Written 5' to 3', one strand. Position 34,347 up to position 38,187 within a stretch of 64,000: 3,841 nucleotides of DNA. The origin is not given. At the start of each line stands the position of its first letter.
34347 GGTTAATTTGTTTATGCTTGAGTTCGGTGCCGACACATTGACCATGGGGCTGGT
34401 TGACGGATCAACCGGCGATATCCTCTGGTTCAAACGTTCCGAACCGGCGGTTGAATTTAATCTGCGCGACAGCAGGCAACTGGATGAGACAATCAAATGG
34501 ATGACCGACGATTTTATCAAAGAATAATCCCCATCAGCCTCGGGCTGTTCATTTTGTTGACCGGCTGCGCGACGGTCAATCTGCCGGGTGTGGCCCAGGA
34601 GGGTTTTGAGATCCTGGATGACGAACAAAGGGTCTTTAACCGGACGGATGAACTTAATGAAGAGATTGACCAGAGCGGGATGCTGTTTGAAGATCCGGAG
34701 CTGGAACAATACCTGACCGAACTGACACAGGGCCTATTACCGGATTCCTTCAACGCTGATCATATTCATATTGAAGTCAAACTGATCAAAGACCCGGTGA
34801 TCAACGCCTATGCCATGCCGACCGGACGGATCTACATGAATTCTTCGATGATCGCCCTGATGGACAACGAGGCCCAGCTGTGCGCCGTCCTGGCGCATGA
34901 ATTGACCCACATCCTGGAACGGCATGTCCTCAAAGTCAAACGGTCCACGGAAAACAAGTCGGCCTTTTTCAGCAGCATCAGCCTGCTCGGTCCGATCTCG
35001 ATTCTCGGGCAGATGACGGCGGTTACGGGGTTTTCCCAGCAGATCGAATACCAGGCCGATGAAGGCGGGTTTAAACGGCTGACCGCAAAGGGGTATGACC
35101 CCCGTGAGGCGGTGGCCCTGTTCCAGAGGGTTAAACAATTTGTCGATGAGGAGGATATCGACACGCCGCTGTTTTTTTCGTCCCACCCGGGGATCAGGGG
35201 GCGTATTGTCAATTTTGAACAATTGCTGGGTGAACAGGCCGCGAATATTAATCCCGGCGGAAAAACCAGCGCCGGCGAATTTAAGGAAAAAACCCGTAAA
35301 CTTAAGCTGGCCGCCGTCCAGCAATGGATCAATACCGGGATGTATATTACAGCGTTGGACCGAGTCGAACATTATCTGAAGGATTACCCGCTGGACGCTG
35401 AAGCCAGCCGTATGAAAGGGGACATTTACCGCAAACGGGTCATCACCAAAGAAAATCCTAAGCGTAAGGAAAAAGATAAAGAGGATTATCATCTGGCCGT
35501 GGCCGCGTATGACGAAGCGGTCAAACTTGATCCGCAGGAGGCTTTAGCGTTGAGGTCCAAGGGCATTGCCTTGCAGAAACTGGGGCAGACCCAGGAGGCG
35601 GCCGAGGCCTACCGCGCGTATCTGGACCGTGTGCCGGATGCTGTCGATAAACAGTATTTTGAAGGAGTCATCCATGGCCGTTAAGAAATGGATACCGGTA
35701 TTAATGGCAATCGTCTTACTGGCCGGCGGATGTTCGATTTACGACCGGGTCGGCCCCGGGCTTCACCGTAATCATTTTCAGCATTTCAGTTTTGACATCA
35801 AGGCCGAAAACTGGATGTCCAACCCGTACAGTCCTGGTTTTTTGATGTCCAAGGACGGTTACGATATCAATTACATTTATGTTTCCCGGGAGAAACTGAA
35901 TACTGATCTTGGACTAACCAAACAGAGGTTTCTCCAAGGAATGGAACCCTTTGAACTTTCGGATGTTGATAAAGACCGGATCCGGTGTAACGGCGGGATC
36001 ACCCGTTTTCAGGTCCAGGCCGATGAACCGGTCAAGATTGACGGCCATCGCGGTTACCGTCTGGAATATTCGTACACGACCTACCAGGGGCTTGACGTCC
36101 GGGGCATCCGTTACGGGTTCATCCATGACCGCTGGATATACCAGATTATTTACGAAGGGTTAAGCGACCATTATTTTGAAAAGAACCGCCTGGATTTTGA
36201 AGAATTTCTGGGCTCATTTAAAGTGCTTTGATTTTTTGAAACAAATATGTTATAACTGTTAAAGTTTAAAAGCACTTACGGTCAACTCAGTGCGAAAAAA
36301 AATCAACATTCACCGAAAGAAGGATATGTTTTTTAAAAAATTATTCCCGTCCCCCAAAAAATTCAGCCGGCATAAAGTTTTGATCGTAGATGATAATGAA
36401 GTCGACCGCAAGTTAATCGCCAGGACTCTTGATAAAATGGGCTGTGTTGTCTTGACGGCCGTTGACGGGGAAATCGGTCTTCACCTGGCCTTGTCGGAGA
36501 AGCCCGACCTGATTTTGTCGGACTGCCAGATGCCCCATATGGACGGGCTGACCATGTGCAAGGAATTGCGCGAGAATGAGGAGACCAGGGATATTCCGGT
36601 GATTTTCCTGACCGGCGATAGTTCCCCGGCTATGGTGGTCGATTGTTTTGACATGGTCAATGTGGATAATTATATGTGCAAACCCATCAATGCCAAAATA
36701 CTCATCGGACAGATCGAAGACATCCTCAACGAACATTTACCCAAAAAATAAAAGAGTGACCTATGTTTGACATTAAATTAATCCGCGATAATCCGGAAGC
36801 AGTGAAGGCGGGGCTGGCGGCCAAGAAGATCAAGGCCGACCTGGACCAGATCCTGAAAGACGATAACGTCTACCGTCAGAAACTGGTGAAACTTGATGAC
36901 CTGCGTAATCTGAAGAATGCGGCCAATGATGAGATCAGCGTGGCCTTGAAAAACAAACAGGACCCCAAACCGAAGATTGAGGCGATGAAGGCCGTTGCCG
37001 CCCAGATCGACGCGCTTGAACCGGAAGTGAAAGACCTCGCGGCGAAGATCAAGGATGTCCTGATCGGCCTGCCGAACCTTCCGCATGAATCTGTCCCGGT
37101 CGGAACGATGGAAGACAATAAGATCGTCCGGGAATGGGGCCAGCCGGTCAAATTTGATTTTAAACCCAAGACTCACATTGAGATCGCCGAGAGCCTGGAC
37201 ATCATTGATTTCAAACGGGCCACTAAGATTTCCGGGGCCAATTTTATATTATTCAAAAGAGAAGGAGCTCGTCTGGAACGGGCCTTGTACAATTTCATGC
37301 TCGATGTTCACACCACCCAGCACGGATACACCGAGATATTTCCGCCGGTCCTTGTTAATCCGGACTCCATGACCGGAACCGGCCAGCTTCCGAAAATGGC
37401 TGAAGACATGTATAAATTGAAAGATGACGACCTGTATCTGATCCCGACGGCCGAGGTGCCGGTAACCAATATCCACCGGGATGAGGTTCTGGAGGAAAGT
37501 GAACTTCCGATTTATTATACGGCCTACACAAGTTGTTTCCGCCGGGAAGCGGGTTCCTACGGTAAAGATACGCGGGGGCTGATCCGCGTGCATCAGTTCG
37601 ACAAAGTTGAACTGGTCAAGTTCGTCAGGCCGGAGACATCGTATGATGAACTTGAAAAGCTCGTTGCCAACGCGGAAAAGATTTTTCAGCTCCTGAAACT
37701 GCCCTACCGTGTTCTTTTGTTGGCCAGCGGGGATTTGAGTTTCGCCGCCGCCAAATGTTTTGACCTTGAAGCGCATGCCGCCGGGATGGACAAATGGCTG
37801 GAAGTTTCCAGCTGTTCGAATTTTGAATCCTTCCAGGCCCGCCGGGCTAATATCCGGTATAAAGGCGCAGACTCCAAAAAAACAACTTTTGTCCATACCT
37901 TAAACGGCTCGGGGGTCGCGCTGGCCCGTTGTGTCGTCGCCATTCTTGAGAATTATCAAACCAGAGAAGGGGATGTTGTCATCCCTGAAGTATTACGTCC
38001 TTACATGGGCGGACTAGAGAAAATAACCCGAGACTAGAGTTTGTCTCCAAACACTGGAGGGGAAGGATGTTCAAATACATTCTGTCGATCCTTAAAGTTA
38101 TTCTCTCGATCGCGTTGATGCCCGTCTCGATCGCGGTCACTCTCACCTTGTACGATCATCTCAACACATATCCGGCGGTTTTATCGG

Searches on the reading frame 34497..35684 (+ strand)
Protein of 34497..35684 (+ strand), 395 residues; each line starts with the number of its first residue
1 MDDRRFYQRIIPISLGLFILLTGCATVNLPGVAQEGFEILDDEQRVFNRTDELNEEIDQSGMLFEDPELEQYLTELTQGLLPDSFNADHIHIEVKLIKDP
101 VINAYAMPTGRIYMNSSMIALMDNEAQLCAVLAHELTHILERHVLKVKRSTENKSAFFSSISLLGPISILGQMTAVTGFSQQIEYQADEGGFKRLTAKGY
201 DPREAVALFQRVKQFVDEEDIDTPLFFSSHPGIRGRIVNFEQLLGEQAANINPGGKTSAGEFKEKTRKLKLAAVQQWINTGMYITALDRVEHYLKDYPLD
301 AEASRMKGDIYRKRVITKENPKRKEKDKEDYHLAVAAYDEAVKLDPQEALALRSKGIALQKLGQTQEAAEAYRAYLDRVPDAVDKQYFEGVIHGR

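Call 9: search_protein_families(library=pfam, proteins=[window:34497-35684:+], max_evalue=0.001)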
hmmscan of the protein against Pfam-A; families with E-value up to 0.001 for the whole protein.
window:34497-35684:+ (395 aa): 10 families
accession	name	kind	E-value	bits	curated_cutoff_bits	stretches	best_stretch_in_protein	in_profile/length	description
PF01435.24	Peptidase_M48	-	4.7e-25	88.9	20.3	1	70-240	4-182/186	Peptidase family M48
PF13432.12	TPR_16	-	1.2e-10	42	32.7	1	327-382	9-64/65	Tetratricopeptide repeat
PF13371.12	TPR_9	-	5e-10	39.7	35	1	328-384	8-64/73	Tetratricopeptide repeat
PF00515.34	TPR_1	-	2.4e-06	27.5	27.8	0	349-376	1-28/34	Tetratricopeptide repeat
PF07719.23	TPR_2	-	7.9e-06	26.1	27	0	349-381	1-33/34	Tetratricopeptide repeat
PF13431.12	TPR_17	-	1.3e-05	25.5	24.4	0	337-368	1-32/34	Tetratricopeptide repeat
PF18958.6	DUF5700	-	1.5e-05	25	25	1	44-158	53-161/283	Putative zinc dependent peptidase (DUF5700)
PF13414.12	TPR_11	-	3.1e-05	24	26.8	1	327-363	6-42/42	TPR repeat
PF13428.12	TPR_14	-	3.7e-05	24.4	23.5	0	354-382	6-34/44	Tetratricopeptide repeat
PF13181.12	TPR_8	-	5.3e-05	23.5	25.7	0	327-347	13-33/34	Tetratricopeptide repeat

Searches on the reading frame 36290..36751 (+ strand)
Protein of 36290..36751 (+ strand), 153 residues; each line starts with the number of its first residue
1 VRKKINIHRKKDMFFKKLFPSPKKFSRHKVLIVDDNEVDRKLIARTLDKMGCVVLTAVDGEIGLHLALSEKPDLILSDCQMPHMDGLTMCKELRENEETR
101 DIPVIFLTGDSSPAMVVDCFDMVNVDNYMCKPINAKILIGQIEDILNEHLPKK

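Call 9: search_protein_families(library=pfam, proteins=[window:36290-36751:+], max_evalue=0.001)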
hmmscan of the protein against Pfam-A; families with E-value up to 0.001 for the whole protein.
window:36290-36751:+ (153 aa): 1 family
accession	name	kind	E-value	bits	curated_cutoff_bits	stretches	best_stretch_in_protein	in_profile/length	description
PF00072.30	Response_reg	-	3.1e-25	88.9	30.2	1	30-141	1-109/111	Response regulator receiver domain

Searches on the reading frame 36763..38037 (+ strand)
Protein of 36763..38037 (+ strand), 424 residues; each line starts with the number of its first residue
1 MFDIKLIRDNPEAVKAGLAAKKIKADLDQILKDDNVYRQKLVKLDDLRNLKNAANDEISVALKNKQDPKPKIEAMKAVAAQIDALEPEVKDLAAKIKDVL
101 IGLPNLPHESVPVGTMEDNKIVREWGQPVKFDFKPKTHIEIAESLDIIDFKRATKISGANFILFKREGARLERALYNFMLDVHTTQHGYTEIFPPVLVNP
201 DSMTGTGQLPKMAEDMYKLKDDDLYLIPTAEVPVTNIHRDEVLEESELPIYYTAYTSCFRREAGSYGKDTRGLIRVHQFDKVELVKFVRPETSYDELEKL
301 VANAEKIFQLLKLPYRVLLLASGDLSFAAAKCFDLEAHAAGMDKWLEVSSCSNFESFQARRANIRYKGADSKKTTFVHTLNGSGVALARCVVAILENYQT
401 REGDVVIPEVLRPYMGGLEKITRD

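Call 9: search_protein_families(library=pfam, proteins=[window:36763-38037:+], max_evalue=0.001)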
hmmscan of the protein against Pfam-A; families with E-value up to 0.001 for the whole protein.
window:36763-38037:+ (424 aa): 2 families
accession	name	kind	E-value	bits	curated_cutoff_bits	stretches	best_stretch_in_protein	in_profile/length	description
PF00587.30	tRNA-synt_2b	-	7.9e-42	143.8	29.3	1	218-398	2-179/179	tRNA synthetase class II core domain (G, H, P, S and T)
PF02403.27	Seryl_tRNA_N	-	5.6e-22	78.5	28.2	1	1-107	1-108/108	Seryl-tRNA synthetase N-terminal domain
